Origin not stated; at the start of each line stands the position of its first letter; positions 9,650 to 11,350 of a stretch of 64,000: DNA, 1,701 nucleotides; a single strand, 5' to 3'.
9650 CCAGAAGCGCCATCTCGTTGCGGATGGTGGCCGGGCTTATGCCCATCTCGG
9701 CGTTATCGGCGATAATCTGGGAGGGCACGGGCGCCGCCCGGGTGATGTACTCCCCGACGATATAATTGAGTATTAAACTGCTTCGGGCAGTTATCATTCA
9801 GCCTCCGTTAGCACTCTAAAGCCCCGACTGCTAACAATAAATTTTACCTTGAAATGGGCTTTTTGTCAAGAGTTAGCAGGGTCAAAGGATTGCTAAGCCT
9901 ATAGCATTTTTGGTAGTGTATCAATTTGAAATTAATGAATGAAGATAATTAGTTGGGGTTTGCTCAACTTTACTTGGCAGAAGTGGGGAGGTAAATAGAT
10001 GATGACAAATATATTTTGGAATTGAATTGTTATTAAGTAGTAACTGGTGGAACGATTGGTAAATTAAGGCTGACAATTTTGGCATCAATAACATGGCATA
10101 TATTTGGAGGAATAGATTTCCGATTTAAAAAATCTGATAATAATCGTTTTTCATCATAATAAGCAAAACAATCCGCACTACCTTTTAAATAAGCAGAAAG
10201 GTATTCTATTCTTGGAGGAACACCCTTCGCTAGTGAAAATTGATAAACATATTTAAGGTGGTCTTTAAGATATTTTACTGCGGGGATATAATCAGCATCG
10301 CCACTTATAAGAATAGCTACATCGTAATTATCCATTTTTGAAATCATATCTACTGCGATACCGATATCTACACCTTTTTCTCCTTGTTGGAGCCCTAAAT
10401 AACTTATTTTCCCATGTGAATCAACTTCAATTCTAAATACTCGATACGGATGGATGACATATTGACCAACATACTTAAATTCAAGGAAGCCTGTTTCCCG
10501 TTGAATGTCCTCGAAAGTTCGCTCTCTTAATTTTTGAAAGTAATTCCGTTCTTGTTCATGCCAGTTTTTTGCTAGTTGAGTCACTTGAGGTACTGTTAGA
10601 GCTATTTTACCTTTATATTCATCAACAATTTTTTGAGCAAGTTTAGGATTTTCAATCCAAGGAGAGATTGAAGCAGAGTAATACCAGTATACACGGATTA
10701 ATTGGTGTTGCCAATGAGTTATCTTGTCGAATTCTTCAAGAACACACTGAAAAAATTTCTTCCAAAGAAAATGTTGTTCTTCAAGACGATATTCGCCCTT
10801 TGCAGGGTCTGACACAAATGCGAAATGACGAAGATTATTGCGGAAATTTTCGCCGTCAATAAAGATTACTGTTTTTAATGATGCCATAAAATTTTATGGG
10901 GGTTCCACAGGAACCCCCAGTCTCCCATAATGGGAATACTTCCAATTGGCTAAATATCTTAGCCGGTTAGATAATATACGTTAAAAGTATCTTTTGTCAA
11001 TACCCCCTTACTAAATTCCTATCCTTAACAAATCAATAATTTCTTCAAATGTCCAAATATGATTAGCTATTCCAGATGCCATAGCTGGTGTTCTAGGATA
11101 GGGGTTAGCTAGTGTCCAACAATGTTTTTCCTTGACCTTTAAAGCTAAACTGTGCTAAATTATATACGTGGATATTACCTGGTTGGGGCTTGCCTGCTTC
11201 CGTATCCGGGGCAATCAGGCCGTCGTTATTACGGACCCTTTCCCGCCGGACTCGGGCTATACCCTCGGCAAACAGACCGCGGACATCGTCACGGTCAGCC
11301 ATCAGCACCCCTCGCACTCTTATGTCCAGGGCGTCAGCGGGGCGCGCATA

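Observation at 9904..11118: Decayed IS1-family copy whose passenger slot holds a NYN-domain gene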

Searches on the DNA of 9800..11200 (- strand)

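Call 41: search_rna_families(source=window, start=9800, end=11200, threshold=evalue, max_evalue=5)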
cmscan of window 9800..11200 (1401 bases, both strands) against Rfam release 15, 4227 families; matches with E-value up to 5: 0.
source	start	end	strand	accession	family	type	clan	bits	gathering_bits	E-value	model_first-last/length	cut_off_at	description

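Call 85: build_rna_model(alignment_id=A3, structure=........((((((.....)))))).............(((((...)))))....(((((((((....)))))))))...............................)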
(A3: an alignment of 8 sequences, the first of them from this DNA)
Model R1 built from alignment A3 (8 sequences, 108 columns); structure: as given.
model positions 88; base pairs 20; branch points 2; effective number of sequences 3.97; information 0.647 bits per position. Calibrated on 0.2 Mb of random sequence (short: E-values are rough).
structure used (alignment columns):
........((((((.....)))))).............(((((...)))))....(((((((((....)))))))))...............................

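Call 86: search_with_rna_model(model_id=R1, sources=[window, L019, L020, L021, L022, L024, L025, L026, L027, L028, L029, L030, L031, L032, L033, L034, L035, L036, L037, L038, L039, L040, L041, L042, L043, L044, L045, L046, L047, L048, L049, L050, L051, L052, L053, L054, L055, L056, L057, L058, L059, L060, L061, L062, L063, L064, L067, L068, L069, L070, L071, L072, L073, L074, L075, L076, L077, L078, L079, L080, L081, L083, L084, L085, L086, L087, L088, L089, L090, L091, L092, L093, L094, L095, L096, L097, L098, L099, L100, L102, L103, L104, L105, L106, L109, L231, L232, L233, L246, L247], max_evalue=1)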
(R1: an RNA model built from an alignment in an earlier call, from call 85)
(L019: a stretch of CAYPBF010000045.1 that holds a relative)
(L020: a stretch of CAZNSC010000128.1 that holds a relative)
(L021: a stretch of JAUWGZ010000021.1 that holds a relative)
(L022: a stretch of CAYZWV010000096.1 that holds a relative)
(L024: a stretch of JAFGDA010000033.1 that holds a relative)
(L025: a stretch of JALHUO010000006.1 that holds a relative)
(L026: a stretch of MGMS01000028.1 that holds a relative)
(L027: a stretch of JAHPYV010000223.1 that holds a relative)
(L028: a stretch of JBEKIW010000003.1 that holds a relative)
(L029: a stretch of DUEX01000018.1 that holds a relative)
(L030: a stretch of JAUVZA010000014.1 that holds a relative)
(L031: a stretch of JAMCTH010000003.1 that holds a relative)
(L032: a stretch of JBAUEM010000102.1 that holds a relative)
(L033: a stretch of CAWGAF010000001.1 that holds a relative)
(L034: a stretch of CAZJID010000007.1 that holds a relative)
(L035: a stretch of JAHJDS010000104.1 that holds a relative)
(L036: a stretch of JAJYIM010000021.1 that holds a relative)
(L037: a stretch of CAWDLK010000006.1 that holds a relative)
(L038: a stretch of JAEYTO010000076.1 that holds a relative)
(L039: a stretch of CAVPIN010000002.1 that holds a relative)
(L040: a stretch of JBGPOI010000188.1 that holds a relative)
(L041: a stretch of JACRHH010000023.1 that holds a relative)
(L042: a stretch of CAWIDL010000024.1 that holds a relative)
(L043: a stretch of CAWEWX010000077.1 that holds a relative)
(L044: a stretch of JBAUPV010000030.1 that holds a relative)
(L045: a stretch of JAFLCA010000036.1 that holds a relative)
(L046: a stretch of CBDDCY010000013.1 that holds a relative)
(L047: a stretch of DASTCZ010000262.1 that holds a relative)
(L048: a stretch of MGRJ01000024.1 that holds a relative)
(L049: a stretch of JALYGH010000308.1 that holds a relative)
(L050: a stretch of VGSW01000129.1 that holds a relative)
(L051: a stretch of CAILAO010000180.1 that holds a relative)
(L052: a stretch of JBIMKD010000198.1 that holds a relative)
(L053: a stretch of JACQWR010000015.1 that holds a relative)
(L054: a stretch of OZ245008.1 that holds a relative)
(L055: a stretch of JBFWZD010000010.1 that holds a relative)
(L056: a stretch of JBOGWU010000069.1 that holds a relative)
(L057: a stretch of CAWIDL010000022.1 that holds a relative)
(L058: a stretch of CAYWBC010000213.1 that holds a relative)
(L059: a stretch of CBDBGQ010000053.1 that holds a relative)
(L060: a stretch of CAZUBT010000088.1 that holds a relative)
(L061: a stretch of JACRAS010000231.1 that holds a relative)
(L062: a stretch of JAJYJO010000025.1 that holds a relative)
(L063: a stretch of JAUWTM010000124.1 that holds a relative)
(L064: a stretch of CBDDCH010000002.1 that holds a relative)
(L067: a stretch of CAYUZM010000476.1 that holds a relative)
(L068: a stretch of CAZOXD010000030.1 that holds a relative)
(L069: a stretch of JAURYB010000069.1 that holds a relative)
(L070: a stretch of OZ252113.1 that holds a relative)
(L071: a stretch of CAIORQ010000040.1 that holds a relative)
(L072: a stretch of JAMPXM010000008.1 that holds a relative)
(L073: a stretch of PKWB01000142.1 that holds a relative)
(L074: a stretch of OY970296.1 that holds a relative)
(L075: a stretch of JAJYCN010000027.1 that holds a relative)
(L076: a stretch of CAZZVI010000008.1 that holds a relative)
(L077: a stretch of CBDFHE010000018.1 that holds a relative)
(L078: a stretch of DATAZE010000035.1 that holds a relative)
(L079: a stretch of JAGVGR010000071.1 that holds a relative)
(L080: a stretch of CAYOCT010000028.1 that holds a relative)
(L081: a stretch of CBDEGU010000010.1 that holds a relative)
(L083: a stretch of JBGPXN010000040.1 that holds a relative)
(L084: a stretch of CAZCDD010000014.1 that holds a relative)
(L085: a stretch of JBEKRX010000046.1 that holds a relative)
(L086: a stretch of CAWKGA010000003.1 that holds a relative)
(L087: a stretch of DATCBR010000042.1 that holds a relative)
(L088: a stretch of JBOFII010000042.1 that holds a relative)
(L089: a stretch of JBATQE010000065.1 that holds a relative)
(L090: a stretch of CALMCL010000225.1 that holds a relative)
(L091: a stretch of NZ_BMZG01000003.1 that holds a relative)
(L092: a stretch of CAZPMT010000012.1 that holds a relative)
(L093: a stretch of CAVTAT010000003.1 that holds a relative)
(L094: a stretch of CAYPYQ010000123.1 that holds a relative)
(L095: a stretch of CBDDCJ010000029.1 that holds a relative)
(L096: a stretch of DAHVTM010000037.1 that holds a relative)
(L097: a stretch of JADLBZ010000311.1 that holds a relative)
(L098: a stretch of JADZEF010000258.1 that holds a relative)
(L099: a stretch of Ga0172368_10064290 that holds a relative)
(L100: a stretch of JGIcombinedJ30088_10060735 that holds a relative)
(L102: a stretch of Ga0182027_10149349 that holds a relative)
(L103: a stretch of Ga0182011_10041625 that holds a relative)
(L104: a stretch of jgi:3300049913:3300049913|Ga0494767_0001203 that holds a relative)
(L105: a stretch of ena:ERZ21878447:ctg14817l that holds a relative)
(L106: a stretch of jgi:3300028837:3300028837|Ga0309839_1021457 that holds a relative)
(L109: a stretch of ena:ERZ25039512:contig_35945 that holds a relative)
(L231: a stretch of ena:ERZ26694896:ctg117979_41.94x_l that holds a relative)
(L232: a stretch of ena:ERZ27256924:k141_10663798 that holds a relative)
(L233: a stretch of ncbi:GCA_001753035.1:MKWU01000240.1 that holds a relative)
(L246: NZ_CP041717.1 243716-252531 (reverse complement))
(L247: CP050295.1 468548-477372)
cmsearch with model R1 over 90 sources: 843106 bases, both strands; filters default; matches with E-value up to 1: 19.
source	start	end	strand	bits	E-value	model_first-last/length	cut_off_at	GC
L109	4921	5007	+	85.8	1.8e-19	1-88/88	no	0.43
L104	1982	2069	+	83.3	7.8e-19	1-88/88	no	0.47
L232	719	807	+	80.3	4.7e-18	1-88/88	no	0.46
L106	792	879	+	78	2e-17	1-88/88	no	0.36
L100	308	395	+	75.8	7.3e-17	1-88/88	no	0.44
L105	880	966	+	73.1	3.8e-16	1-88/88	no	0.44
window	10884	10972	-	71.6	9.2e-16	1-88/88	no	0.43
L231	3904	3991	+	70.2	2.1e-15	1-88/88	no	0.56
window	10831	10932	+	19.6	0.042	1-88/88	no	0.38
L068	3624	3704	+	18.2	0.099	1-88/88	no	0.51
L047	6690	6774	-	17.1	0.2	1-88/88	no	0.54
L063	2437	2581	+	17.1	0.2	1-88/88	no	0.43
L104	2021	2117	-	16.9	0.21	1-88/88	no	0.42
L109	4973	4993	-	16.4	0.29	54-74/88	no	0.67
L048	424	529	+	16.1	0.35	1-88/88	no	0.45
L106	788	871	-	16.1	0.35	1-88/88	no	0.37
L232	759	833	-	15.8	0.43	1-88/88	no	0.4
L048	480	559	-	15.4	0.52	1-88/88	no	0.39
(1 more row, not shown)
